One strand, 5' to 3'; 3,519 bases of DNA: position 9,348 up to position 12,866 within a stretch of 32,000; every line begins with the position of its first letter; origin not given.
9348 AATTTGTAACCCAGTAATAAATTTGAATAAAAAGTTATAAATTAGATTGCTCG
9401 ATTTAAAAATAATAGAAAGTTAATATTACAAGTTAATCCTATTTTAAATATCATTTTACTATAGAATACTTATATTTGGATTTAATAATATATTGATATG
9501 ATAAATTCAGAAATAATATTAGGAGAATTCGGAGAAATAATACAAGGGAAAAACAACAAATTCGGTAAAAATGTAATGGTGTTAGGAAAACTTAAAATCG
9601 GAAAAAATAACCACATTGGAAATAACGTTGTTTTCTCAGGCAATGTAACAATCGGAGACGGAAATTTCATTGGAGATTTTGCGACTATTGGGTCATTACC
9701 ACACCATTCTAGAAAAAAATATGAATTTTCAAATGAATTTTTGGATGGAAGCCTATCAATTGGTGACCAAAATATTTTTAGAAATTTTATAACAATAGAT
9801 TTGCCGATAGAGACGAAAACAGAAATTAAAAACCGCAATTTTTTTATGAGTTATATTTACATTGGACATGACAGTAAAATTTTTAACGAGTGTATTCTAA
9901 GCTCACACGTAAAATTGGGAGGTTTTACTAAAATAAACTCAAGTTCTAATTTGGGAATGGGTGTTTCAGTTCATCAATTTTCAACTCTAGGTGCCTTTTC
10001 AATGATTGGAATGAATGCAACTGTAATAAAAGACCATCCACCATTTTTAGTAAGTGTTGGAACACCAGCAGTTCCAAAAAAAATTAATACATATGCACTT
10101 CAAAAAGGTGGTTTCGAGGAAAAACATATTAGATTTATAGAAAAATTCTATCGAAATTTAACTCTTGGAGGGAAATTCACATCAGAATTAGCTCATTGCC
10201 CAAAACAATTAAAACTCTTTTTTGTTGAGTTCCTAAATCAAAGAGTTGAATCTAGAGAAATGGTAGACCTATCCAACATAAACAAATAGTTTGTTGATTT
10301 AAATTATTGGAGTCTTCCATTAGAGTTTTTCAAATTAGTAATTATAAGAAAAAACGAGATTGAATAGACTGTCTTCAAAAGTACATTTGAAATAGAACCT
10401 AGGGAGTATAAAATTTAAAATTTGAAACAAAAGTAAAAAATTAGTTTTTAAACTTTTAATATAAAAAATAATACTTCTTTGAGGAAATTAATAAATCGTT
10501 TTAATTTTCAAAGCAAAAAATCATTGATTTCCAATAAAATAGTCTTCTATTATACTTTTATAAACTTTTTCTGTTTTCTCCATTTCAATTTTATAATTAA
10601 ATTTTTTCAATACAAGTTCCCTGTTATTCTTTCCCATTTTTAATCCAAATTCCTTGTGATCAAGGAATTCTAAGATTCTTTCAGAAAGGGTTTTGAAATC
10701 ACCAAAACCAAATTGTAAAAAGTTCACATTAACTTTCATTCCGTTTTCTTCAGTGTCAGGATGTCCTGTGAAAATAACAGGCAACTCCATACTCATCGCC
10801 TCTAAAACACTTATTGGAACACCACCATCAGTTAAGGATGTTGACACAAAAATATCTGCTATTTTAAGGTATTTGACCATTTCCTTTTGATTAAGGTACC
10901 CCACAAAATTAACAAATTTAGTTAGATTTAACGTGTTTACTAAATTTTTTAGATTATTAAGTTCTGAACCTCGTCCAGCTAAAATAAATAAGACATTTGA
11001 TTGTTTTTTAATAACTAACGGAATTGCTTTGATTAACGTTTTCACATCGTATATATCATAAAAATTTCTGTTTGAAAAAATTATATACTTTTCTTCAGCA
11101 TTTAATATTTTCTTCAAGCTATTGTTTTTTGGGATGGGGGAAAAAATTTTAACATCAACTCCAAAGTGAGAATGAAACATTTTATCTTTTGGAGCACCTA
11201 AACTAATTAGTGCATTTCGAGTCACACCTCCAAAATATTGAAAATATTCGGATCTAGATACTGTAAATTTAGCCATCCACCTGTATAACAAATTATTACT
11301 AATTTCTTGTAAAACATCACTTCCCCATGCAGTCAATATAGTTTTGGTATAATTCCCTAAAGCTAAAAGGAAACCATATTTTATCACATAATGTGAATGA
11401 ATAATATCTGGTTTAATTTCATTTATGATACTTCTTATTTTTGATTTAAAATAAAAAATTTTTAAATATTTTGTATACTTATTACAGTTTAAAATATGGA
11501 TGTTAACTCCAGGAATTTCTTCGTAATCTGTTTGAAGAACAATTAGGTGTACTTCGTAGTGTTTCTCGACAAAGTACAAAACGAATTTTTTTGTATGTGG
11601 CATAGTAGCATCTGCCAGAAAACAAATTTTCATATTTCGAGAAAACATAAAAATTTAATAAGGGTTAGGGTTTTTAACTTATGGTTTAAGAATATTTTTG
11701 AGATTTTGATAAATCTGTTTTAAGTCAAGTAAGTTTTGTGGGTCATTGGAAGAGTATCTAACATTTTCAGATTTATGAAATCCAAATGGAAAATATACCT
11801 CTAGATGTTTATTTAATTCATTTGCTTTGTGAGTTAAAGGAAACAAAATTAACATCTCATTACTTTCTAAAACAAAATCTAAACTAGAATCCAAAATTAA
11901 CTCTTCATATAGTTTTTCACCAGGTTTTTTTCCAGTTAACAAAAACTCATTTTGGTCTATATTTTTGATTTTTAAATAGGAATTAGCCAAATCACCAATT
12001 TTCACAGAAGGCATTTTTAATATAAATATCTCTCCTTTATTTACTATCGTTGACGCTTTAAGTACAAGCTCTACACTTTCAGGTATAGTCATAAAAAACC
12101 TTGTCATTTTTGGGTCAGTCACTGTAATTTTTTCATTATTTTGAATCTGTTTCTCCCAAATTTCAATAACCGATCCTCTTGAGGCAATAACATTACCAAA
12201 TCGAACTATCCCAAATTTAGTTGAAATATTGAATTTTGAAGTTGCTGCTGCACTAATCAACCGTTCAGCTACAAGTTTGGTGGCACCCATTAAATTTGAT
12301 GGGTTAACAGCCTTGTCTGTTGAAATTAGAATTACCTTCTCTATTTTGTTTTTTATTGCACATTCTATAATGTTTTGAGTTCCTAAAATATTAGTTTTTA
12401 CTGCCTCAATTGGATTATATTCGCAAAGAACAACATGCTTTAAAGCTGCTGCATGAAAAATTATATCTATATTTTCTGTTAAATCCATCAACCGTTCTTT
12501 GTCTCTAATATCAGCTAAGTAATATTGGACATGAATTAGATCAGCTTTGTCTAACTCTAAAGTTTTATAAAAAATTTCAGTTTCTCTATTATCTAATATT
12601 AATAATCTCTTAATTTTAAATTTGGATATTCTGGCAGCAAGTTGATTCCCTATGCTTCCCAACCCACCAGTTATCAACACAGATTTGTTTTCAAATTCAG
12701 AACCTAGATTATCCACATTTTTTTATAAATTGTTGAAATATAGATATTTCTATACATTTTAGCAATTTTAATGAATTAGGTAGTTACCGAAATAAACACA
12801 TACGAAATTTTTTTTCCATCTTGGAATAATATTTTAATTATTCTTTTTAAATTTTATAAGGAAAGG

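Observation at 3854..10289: gnnA/gnnB/lpxA-like trio in an archaeal glycan locus: candidate pathway for an N-acylated 2,3-diamino sugar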

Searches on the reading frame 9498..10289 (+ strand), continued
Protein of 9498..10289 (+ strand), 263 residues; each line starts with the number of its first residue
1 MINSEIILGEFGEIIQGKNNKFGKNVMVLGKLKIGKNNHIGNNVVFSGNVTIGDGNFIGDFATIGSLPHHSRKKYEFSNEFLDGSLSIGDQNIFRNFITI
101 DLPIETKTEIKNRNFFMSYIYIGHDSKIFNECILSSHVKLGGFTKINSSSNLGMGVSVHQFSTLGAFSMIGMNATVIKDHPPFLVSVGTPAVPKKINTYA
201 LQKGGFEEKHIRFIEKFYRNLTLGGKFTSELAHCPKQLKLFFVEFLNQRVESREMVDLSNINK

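Call 69: search_solved_structures(query=A1, max_evalue=1e-10, show_alignments=0)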
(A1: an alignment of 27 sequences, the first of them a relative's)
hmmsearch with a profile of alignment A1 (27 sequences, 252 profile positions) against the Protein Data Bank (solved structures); distinct sequences matched with E-value up to 1e-10: 52.
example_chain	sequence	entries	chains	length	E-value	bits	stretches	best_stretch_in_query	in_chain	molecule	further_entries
4eqy_A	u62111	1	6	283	8.7e-63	215.2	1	4-223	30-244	Acyl-[acyl-carrier-protein]--UDP-N-acetylglucosamine O-acyltransferase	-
6oss_A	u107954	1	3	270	2.9e-59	203.6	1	4-243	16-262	Acyl-[acyl-carrier-protein]--UDP-N-acetylglucosamine O-acyltransferase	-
1lxa_A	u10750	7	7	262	5.6e-58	199.4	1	4-233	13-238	UDP N-ACETYLGLUCOSAMINE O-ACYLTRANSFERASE | Acyl-[acyl-carrier-protein]--UDP-N-acetylglucosamine O-acyltransferase | UDP-N-acetylglucosamine acyltransferase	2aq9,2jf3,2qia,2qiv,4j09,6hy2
7okc_A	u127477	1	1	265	6e-58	199.3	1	4-233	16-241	Acyl-[acyl-carrier-protein]--UDP-N-acetylglucosamine O-acyltransferase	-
2jf2_A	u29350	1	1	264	6.2e-58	199.3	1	4-233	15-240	ACYL-[ACYL-CARRIER-PROTEIN]--UDP-N-ACETYLGLUCOSAMINE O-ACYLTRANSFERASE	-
6p9p_A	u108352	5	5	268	1.1e-57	198.4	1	4-233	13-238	Acyl-[acyl-carrier-protein]--UDP-N-acetylglucosamine O-acyltransferase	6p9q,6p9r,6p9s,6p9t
5dem_A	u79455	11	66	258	1.3e-57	198.2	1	4-233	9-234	Acyl-[acyl-carrier-protein]--UDP-N-acetylglucosamine O-acyltransferase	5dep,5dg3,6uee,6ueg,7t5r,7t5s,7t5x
7oj6_A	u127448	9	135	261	1.3e-57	198.2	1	4-233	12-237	Acyl-[acyl-carrier-protein]-UDP-N-acetylglucosamine O-acyltransferase | Acyl-[acyl-carrier-protein]--UDP-N-acetylglucosamine O-acyltransferase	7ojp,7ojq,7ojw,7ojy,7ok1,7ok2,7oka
3r0s_A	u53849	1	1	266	3.4e-54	187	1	4-228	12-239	Acyl-[acyl-carrier-protein]--UDP-N-acetylglucosamine O-acyltransferase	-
5jxx_A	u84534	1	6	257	1.1e-52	182.1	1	4-216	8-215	Acyl-[acyl-carrier-protein]--UDP-N-acetylglucosamine O-acyltransferase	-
3t57_A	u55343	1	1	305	2.5e-52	180.9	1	5-228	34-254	UDP-N-acetylglucosamine O-acyltransferase domain-containing protein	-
4e6t_A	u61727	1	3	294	2.1e-51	177.8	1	4-218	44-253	Acyl-[acyl-carrier-protein]--UDP-N-acetylglucosamine O-acyltransferase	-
4e6u_A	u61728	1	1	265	2.5e-51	177.6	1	4-218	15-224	Acyl-[acyl-carrier-protein]--UDP-N-acetylglucosamine O-acyltransferase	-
3hsq_A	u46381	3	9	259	4.7e-51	176.7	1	4-223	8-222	Acyl-[acyl-carrier-protein]--UDP-N-acetylglucosamine O-acyltransferase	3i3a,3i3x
4r36_A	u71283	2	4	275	6e-51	176.4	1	5-223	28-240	Putative acyl-[acyl-carrier-protein]--UDP-N-acetylglucosamine O-acyltransferase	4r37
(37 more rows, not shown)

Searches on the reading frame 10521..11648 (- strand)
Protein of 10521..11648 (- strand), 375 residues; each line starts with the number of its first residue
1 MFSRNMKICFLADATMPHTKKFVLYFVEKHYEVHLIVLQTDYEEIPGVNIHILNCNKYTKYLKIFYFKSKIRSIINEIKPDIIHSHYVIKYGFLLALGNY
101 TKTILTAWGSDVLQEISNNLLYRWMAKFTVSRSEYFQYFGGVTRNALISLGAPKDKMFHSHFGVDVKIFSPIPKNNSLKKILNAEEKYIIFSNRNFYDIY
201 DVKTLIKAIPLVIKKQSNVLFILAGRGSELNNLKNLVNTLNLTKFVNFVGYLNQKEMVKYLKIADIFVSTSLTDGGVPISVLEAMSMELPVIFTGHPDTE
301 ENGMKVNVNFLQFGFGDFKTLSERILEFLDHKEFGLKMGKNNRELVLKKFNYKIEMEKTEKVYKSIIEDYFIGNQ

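Call 3: search_protein_families(library=pfam, proteins=[window:10521-11648:-], max_evalue=0.01)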
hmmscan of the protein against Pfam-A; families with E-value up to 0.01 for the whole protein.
window:10521-11648:- (375 aa): 6 families
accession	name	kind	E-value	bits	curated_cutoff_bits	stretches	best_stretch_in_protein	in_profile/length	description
PF00534.26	Glycos_transf_1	-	9.8e-26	90.8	26.4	1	179-344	7-171/172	Glycosyl transferases group 1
PF13477.12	Glyco_trans_4_2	-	4.4e-23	82.4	23.4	1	7-134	1-133/139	Glycosyl transferase 4-like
PF13692.12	Glyco_trans_1_4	-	4.5e-21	76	27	1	188-330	3-141/142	Glycosyl transferases group 1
PF13439.12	Glyco_transf_4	-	1.7e-09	38.4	28.5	1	21-166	10-168/170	Glycosyltransferase Family 4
PF13579.12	Glyco_trans_4_4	-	0.0017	19.1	29.7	1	30-157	18-152/158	Glycosyl transferase 4-like domain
PF13524.12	Glyco_trans_1_2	-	0.0069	16.8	25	0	246-357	29-140/144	Glycosyl transferase-like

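Call 9: search_protein_families(library=ncbifam, proteins=[window:10521-11648:-], max_evalue=0.001)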
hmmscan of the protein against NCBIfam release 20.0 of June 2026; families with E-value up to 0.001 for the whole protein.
window:10521-11648:- (375 aa): 26 families (the best 25 are shown)
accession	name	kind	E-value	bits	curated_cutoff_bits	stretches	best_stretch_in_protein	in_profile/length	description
TIGR03999.1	thiol_BshA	equivalog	1.6e-23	83.3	273.7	1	28-367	27-374/375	N-acetyl-alpha-D-glucosaminyl L-malate synthase BshA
TIGR03088.1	stp2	hypoth_equivalog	1.9e-23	83.1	409.05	1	67-365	69-372/374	TIGR03088 family PEP-CTERM/XrtA system glycosyltransferase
TIGR04063.1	stp3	hypoth_equivalog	1.7e-22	79.9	442.05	1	142-367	167-396/397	TIGR04063 family PEP-CTERM/XrtA system glycosyltransferase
NF041876.1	EPS_EpsE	equivalog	1.8e-15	57.1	400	1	155-354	186-384/389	exopolysaccharide biosynthesis GT4 family glycosyltransferase EpsE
NF038229.1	Glyco4_Geo_Pelo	equivalog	2.1e-14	53.3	400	1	197-367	171-337/338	GPMC system family 4 glycosyltransferase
TIGR04157.1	glyco_rSAM_CFB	subfamily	3.1e-14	52.8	400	1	178-362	217-405/406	TIGR04157 family glycosyltransferase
NF047684.1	TeichurnBiosyTuaC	equivalog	1.2e-12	47.5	550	1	76-367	105-390/391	teichuronic acid biosynthesis protein TuaC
NF038255.1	exopoly_VpsD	equivalog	4.4e-11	42.3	300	1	64-367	86-380/381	VpsD family glycosyltransferase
NF049988.1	MGlcDAGSynMgs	equivalog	1.7e-10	40.8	400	1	201-369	227-390/398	alpha-monoglucosyldiacylglycerol synthase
TIGR04005.1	wcaL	equivalog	2.5e-10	39.8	537.6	1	146-354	188-394/406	colanic acid biosynthesis glycosyltransferase WcaL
NF047880.1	glyco_SdgA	exception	1.8e-09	36.7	800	1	185-361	314-485/488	serine-aspartate repeat adhesin O-glycosyltransferase SdgA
NF038295.1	EPS_HpsP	equivalog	4.1e-09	35.9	550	1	182-367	203-388/388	hormogonium polysaccharide biosynthesis glycosyltransferase HpsP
TIGR02149.1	glgA_Coryne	subfamily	7.1e-09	35.3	302.4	1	80-367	84-391/391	glycogen synthase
TIGR03087.1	stp1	hypoth_equivalog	1.3e-08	34.5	316.65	1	155-362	196-393/397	TIGR03087 family PEP-CTERM/XrtA system glycosyltransferase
NF038298.1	EPS_HpsO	equivalog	1.8e-08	33.6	575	1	147-366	161-387/388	hormogonium polysaccharide biosynthesis glycosyltransferase HpsO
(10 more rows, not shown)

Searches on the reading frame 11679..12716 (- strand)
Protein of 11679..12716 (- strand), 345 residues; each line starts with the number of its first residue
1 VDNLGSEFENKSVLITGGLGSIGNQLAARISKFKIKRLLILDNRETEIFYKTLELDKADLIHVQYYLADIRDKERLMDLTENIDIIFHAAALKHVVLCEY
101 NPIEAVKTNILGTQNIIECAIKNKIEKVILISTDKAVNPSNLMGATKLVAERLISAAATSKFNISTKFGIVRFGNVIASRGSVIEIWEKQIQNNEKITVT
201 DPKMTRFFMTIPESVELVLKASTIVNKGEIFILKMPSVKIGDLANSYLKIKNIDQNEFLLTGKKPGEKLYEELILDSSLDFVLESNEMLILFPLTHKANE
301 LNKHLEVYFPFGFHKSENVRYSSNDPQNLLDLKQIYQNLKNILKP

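Call 3: search_protein_families(library=pfam, proteins=[window:11679-12716:-], max_evalue=0.01)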
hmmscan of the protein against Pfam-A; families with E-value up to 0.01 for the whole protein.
window:11679-12716:- (345 aa): 8 families
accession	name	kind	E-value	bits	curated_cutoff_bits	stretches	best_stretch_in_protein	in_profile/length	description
PF02719.21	Polysacc_synt_2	-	2.1e-98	329.5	20.2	1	13-277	1-277/293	Polysaccharide biosynthesis protein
PF01370.27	Epimerase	-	7.8e-20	71.7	20.9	1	13-224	1-227/240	NAD dependent epimerase/dehydratase family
PF01073.25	3Beta_HSD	-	4.3e-15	55.9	22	1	14-140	1-123/280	3-beta hydroxysteroid dehydrogenase/isomerase family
PF16363.11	GDP_Man_Dehyd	-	2.6e-12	47.3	27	1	14-134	1-130/332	GDP-mannose 4,6 dehydratase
PF04321.23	RmlD_sub_bind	-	1.4e-10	41.1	27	1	12-199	2-175/287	RmlD substrate binding domain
PF07993.18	NAD_binding_4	-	2.9e-09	36.9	20.1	1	73-139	79-142/258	Male sterility protein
PF08659.16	KR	-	6.8e-05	23.3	22.6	1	13-132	3-135/180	KR domain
PF00106.31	adh_short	-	0.0011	18.9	26.6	1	11-123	1-122/195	short chain dehydrogenase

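Call 9: search_protein_families(library=ncbifam, proteins=[window:11679-12716:-], max_evalue=0.001)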
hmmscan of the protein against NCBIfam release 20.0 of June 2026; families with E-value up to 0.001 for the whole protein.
window:11679-12716:- (345 aa): 24 families
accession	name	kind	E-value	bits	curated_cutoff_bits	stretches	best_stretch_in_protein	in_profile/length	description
TIGR03589.1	PseB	equivalog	5.1e-83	278.7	407.75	1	8-336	2-321/324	UDP-N-acetylglucosamine 4,6-dehydratase (inverting)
TIGR04130.1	FnlA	equivalog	5.8e-64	216.1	730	1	8-275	2-266/337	UDP-N-acetylglucosamine 4,6-dehydratase/5-epimerase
TIGR02622.1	CDP_4_6_dhtase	equivalog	6.1e-14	51.9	278.45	1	8-138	2-134/352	CDP-glucose 4,6-dehydratase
TIGR01179.1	galE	equivalog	6.6e-14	51.5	262.3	1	13-178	2-178/332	UDP-glucose 4-epimerase GalE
TIGR04180.1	EDH_00030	hypoth_equivalog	2.6e-13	49.7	475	1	13-135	1-123/297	NAD-dependent 4,6-dehydratase LegB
TIGR01214.1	rmlD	equivalog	7.4e-11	41.7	224.05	1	13-181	2-155/285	dTDP-4-dehydrorhamnose reductase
TIGR01181.1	dTDP_gluc_dehyt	equivalog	1.7e-10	40.5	365.1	1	13-135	2-127/321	dTDP-glucose 4,6-dehydratase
NF041293.1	G6PDh_Azf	equivalog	3.1e-09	36.6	400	1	10-138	2-120/252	NAD-dependent glucose-6-phosphate dehydrogenase Azf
TIGR03466.1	HpnA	hypoth_equivalog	1e-08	34.4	367.65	1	12-138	2-118/327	hopanoid-associated sugar epimerase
TIGR02197.1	heptose_epim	equivalog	1.9e-08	33.9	274.6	1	13-126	1-108/316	ADP-glyceromanno-heptose 6-epimerase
NF042423.1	oxyalk_red_Shew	equivalog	5.7e-08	32.2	580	1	11-134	9-119/331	2-alkyl-3-oxoalkanoate reductase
TIGR01746.1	Thioester-redct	subfamily_domain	6.1e-08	32.3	213.35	1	73-139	79-142/371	thioester reductase domain-containing protein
NF007956.0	PRK10675.1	subfamily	1.8e-07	30.6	394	1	12-133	2-124/338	UDP-glucose 4-epimerase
NF042422.1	oxyalk_red_OleD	equivalog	2.9e-07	30.2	580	1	13-135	3-112/329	2-alkyl-3-oxoalkanoate reductase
NF043036.1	ErythonDh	equivalog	3.6e-06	26.4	325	1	13-140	3-131/321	D-erythronate dehydrogenase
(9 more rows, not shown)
